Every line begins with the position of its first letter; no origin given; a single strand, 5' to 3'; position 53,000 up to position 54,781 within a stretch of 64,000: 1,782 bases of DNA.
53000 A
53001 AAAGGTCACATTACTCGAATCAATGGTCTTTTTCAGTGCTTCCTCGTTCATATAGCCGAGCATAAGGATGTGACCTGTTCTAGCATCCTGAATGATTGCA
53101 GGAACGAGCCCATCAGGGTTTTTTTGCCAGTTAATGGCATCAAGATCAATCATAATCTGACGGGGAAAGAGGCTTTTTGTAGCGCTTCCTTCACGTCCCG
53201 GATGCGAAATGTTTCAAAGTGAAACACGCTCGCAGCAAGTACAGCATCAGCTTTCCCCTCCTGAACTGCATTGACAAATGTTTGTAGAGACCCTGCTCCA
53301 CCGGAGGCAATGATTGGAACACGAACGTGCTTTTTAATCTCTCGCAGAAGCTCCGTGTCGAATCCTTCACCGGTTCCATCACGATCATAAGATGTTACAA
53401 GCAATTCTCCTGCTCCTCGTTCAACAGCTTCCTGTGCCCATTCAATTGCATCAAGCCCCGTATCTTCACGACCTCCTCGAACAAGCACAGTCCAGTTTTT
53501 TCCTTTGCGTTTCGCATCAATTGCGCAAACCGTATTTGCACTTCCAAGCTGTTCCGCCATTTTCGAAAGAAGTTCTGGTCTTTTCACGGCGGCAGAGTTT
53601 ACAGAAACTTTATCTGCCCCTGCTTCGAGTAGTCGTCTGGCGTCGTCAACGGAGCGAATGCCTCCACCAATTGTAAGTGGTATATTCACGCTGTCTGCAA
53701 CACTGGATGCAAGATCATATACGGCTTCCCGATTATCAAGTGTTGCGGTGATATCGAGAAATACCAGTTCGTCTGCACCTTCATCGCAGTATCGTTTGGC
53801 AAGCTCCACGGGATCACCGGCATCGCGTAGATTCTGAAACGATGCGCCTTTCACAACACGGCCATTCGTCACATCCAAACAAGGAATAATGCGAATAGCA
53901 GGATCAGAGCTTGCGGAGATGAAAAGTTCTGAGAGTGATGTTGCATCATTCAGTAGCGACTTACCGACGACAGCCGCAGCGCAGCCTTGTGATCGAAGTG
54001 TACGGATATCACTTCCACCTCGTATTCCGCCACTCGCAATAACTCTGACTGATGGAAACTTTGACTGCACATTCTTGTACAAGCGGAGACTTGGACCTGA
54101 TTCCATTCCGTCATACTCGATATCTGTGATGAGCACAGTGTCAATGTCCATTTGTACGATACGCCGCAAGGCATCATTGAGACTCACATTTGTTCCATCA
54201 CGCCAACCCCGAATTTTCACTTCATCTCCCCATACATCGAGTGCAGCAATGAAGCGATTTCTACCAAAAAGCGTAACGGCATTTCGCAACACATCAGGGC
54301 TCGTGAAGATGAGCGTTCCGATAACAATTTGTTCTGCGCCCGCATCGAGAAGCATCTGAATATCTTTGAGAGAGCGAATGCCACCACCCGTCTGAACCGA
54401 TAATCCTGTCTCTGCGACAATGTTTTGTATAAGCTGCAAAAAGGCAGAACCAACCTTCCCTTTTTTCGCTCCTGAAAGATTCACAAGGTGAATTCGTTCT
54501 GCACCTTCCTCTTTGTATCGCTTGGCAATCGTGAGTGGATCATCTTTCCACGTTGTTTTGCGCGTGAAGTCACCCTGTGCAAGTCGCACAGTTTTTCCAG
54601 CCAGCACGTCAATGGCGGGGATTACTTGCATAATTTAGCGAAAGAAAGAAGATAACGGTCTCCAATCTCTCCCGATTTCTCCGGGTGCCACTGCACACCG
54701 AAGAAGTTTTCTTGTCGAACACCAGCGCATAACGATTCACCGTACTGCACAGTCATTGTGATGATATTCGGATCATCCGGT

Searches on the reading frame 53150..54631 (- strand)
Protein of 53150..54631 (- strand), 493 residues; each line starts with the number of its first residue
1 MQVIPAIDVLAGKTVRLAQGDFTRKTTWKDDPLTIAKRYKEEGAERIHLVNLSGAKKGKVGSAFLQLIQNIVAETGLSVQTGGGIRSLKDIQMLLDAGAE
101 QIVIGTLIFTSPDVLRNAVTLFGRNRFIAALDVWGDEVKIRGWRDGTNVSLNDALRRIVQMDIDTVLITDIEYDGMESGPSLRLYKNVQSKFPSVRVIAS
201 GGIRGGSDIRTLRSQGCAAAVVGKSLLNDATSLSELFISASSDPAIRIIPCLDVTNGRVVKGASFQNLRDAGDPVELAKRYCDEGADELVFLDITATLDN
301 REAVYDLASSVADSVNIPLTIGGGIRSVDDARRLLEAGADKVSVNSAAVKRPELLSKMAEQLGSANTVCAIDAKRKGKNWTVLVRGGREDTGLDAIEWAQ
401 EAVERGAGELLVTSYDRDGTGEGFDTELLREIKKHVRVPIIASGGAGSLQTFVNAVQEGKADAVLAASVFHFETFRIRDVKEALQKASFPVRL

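Call 10: search_protein_families(library=pfam, proteins=[window:53150-54631:-])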
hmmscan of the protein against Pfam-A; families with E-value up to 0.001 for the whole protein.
window:53150-54631:- (493 aa): 11 families
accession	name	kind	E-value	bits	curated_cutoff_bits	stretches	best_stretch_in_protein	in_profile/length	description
PF00977.27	His_biosynth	-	4e-143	475.1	23.6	2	247-475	1-227/228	Histidine biosynthesis protein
PF01207.24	Dus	-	1.2e-17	64.5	20.4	1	274-357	140-226/311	Dihydrouridine synthase (Dus)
PF05690.20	ThiG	-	2.9e-11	43.6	23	0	309-365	168-223/247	Thiazole biosynthesis protein ThiG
PF03060.21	NMO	-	4.4e-10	39.9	28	0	395-452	145-208/331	Nitronate monooxygenase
PF01180.27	DHO_dh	-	5.1e-10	39.5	27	0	312-362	234-287/291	Dihydroorotate dehydrogenase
PF01884.23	PcrB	-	2.1e-08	34.3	23.9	0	289-347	156-210/226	PcrB family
PF00478.31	IMPDH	-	9.1e-08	31.9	25.6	0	70-108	201-239/345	IMP dehydrogenase / GMP reductase domain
PF02581.23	TMP-TENI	-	1.7e-06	28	27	0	282-347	112-179/180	Thiamine monophosphate synthase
PF04309.18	G3P_antiterm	-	2.3e-06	27.6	27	0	306-347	129-170/173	Glycerol-3-phosphate responsive antiterminator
PF01070.24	FMN_dh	-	5.7e-06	26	24.9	0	185-227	263-306/350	FMN-dependent dehydrogenase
PF00218.27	IGPS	-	8.1e-06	25.6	27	0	187-230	201-245/254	Indole-3-glycerol phosphate synthase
